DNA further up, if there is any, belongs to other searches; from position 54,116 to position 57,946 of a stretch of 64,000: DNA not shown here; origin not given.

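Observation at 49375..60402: Minor-pilin/PilY1 operon runs straight into a 143-aa protein, a 1,388-aa Cys-rich lipoprotein and the giant protein - a possible type IV pilus-coupled surface system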

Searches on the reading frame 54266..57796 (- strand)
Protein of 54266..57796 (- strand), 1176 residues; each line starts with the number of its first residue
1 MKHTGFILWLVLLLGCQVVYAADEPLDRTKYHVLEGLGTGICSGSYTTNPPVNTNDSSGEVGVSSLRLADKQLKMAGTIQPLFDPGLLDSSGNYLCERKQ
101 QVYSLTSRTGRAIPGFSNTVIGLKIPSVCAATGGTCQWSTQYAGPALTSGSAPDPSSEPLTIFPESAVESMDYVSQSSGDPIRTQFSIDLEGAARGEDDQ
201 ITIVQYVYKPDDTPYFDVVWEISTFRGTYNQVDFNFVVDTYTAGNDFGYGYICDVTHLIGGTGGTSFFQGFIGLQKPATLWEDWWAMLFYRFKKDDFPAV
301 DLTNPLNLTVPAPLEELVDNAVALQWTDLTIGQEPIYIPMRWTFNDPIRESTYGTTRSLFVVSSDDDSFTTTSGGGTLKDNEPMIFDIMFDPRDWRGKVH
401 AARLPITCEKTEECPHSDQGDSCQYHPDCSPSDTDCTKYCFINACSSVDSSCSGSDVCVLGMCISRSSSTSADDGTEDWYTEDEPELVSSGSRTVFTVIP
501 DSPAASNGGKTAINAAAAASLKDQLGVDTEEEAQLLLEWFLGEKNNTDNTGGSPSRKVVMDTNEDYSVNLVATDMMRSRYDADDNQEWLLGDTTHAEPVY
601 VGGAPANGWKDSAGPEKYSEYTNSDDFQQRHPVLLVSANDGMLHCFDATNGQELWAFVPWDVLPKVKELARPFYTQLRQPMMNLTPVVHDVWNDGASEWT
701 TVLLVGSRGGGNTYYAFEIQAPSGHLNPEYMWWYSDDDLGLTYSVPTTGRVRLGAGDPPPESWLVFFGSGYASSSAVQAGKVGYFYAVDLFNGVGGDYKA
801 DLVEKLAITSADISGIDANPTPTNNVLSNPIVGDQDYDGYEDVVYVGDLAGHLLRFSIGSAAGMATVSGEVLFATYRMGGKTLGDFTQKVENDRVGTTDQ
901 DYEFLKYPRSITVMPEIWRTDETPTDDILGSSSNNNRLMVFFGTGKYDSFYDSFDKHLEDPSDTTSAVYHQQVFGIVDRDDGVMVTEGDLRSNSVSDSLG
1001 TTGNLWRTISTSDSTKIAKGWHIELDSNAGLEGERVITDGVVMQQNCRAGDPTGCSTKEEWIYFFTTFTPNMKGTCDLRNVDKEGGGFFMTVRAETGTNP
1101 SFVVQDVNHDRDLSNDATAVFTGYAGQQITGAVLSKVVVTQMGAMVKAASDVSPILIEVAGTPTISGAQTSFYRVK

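Call 4: search_protein_families(library=pfam, proteins=[window:54266-57796:-], max_evalue=0.01)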
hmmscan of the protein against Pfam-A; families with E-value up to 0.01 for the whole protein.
window:54266-57796:- (1176 aa): 1 family
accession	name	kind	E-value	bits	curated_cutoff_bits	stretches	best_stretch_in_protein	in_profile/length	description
PF05567.17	T4P_PilY1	-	4.6e-18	65.8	28.1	1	590-858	1-282/411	PilY1 beta-propeller domain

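Call 13: list_cluster_members(proteins=[P0001, window:54266-57796:-, window:61220-62428:-])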
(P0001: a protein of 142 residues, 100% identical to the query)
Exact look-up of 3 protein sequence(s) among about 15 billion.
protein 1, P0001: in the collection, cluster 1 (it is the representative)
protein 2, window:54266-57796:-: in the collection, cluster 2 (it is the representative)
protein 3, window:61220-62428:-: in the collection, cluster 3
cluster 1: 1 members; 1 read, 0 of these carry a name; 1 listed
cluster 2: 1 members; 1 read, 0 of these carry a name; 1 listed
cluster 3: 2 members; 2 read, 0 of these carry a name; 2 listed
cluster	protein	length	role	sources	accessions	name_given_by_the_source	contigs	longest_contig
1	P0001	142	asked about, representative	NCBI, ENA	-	-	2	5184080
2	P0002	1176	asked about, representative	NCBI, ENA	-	-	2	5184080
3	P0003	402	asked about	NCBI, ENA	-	-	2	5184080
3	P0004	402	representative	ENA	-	-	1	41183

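Call 15: find_related_loci(query=window:54266-57796:-, collection=genome_contigs, flank=10000)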
Query window:54266-57796:- (1176 aa) in genome_contigs; peptide patterns used: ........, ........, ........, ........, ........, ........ (x = any residue, [..] = any of these).
18 stretches matched a pattern, but none encodes a relative of the query by tblastn (E <= 1e-3).

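Call 18: search_protein_families(library=ncbifam, proteins=[window:54266-57796:-], max_evalue=0.01)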
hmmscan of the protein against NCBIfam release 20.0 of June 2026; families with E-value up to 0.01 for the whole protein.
window:54266-57796:- (1176 aa): 0 families

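Call 29: find_homologous_proteins(query=window:54266-57796:-)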
Query window:54266-57796:- (1176 aa): 22 proteins with E <= 0.001 among 8000 candidates.
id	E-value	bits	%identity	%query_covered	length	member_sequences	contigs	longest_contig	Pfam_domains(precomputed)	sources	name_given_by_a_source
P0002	0.0e+0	2755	100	100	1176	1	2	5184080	PF05567.18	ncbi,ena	-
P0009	1.3e-264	899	42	99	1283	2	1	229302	PF05567.18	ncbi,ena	-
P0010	5.1e-262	891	41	99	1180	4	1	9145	PF05567.18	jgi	-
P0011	9.8e-262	890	42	100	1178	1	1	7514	PF05567.18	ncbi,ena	-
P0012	6.9e-261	887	41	97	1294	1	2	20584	PF05567.18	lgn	-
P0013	2.3e-256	872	40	100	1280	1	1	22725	PF05567.18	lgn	-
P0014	2.1e-252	859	40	100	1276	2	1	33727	PF05567.18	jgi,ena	-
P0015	2.6e-240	819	40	95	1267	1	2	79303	PF05567.18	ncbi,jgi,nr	ncbi:MAG: hypothetical protein C4523_12540 [Myxococcales bacterium]|nr:MAG: hypothetical protein C45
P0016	2.8e-213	729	37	100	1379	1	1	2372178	PF05567.18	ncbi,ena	-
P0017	1.8e-139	485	31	98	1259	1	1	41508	PF05567.18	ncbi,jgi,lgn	-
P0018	1.9e-19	87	34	25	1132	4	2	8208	PF05567.18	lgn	-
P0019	1.8e-15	74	29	31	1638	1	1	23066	PF28373.1,PF05567.18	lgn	-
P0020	3.5e-11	60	25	40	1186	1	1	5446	PF05567.18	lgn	-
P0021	9.0e-11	59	28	22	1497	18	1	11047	PF05567.18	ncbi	-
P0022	1.0e-10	58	28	23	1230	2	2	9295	PF05567.18,PF27621.1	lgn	-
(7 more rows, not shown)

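Call 30: find_encoding_contigs(protein=P0013, flank=10000, max_places=2)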
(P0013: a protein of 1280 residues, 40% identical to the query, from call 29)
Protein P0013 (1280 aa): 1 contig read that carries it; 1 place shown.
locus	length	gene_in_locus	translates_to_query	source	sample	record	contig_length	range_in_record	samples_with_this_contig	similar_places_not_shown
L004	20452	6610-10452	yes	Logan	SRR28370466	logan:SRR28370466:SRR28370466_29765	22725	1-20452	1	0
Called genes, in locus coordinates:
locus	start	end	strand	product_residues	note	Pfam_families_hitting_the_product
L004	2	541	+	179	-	?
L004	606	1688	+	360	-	PF00437:T2SSE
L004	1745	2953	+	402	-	PF28597:T2SSF_N, PF00482:T2SSF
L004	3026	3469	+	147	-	PF07963:N_methyl, PF16732:ComP_DUS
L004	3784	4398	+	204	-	PF07963:N_methyl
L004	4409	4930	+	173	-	PF07963:N_methyl (weak)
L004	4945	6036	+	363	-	PF07963:N_methyl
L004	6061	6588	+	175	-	PF14341:PilX_N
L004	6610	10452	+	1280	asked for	PF05567:T4P_PilY1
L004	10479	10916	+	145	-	-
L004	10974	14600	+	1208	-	-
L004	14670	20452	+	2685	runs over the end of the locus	?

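Call 31: find_encoding_contigs(protein=P0009, flank=10000, max_places=2)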
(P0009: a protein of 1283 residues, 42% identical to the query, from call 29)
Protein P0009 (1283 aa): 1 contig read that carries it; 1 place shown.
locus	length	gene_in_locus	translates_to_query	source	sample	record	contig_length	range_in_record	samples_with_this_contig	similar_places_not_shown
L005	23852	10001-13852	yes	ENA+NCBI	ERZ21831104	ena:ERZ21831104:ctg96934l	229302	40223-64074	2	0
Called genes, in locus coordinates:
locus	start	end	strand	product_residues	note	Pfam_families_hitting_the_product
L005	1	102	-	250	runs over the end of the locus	-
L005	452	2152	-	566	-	PF03130:HEAT_PBS (faint), PF11838:ERAP1_C (faint), PF13646:HEAT_2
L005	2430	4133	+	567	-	PF05157:MshEN, PF00437:T2SSE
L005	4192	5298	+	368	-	PF00437:T2SSE, PF13401:AAA_22 (faint)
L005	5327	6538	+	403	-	PF28597:T2SSF_N, PF00482:T2SSF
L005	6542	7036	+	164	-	PF07963:N_methyl, PF16732:ComP_DUS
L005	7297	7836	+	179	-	PF07963:N_methyl (weak), PF12019:GspH (faint)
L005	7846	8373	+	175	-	PF07963:N_methyl (weak)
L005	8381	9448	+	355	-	PF07963:N_methyl (weak)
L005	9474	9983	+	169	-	PF14341:PilX_N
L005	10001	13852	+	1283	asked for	PF05567:T4P_PilY1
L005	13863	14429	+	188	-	-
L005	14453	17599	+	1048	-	-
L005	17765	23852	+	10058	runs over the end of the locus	-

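Call 32: find_encoding_contigs(protein=P0016, flank=10000, max_places=2)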
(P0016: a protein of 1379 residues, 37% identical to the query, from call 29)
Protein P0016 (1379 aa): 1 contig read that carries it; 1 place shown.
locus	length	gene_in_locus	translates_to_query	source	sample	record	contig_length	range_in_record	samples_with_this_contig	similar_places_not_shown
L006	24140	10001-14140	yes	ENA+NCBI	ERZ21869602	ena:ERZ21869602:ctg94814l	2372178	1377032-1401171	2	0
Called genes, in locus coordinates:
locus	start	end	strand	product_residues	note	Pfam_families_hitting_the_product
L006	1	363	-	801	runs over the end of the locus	PF00912:Transgly, PF00905:Transpeptidase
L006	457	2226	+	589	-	-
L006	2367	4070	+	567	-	PF05157:MshEN, PF00437:T2SSE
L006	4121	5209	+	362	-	PF00437:T2SSE, PF13604:AAA_30 (faint), PF25199:nSTAND_NTPase5 (faint), PF13401:AAA_22 (weak)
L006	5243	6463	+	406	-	PF28597:T2SSF_N, PF00482:T2SSF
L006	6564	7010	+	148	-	PF07963:N_methyl, PF16732:ComP_DUS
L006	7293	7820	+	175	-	PF07963:N_methyl (weak), PF12019:GspH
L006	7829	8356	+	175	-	-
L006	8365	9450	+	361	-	PF07963:N_methyl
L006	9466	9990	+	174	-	PF14341:PilX_N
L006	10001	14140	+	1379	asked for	PF05567:T4P_PilY1 (faint)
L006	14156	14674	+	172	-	-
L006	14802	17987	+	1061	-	-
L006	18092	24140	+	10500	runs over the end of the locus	-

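Call 33: find_encoding_contigs(protein=P0015, flank=10000, max_places=2)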
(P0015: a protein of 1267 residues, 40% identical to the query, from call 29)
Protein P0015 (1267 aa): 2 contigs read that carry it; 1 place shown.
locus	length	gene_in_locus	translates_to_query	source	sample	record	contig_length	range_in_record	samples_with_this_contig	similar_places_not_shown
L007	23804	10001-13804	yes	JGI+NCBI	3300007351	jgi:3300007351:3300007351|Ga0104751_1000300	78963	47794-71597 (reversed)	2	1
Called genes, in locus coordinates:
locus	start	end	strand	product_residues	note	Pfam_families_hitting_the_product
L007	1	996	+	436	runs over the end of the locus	-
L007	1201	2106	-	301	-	PF06182:ABC2_membrane_6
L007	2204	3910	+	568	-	PF05157:MshEN, PF00437:T2SSE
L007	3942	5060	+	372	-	PF00437:T2SSE, PF13604:AAA_30 (faint), PF13401:AAA_22 (faint)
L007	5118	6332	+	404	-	PF28597:T2SSF_N, PF00482:T2SSF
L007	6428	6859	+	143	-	PF07963:N_methyl, PF16732:ComP_DUS (weak)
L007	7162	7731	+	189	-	PF07963:N_methyl (weak), PF12019:GspH (weak)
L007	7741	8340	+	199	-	-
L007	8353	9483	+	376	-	PF07963:N_methyl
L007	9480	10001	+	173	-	PF14341:PilX_N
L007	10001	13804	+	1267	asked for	PF05567:T4P_PilY1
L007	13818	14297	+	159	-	-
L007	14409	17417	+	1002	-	-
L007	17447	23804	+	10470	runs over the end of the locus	-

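Call 34: find_encoding_contigs(protein=P0017, flank=10000, max_places=2)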
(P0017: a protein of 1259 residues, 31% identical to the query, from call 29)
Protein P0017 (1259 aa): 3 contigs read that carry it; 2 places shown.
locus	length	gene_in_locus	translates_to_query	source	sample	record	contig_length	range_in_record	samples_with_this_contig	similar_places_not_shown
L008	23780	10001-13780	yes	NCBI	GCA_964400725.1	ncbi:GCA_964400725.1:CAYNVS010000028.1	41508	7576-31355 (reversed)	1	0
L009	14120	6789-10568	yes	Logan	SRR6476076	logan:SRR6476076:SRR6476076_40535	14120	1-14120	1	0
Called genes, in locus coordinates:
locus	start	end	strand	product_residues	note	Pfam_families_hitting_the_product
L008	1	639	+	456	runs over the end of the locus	PF00919:UPF0004, PF04055:Radical_SAM, PF18693:TRAM_2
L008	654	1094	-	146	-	PF03013:Pyr_excise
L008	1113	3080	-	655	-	PF00498:FHA, PF00158:Sigma54_activat, PF14532:Sigma54_activ_2, PF07728:AAA_5, PF25601:AAA_lid_14, PF02954:HTH_8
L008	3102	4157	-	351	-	-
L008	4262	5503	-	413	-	PF00481:PP2C, PF13672:PP2C_2, PF00027:cNMP_binding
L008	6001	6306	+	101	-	PF00076:RRM_1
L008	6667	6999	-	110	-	-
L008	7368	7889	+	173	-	PF07963:N_methyl (weak), PF12019:GspH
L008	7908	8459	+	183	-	PF07963:N_methyl (weak)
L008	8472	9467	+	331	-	PF07963:N_methyl, PF16074:PilW (weak)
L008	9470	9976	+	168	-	PF14341:PilX_N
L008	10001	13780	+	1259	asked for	PF05567:T4P_PilY1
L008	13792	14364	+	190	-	-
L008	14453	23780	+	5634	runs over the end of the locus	?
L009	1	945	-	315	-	?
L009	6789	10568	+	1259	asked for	PF05567:T4P_PilY1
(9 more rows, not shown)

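Call 35: find_encoding_contigs(protein=P0014, flank=10000, max_places=2)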
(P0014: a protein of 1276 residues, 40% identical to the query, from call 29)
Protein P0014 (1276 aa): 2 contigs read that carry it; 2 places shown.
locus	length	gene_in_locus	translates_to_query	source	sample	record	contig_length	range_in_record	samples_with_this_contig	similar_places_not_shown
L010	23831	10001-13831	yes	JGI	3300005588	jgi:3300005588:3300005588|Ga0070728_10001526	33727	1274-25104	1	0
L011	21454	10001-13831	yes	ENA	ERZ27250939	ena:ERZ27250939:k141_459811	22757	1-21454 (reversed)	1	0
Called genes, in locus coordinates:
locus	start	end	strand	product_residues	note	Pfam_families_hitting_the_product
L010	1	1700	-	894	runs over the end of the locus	PF13517:FG-GAP_3 (faint)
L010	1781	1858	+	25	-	-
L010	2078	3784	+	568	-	PF05157:MshEN, PF00437:T2SSE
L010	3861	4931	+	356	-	PF00437:T2SSE, PF13401:AAA_22 (faint)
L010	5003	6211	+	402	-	PF28597:T2SSF_N, PF00482:T2SSF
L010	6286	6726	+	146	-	PF07963:N_methyl (weak), PF16732:ComP_DUS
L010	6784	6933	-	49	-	-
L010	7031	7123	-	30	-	-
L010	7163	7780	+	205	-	PF07963:N_methyl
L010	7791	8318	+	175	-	-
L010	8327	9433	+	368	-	PF07963:N_methyl (weak), PF16074:PilW (weak)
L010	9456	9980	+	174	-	PF14341:PilX_N (weak)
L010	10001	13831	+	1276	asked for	PF05567:T4P_PilY1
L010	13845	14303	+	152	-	-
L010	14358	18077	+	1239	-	-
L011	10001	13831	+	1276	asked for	PF05567:T4P_PilY1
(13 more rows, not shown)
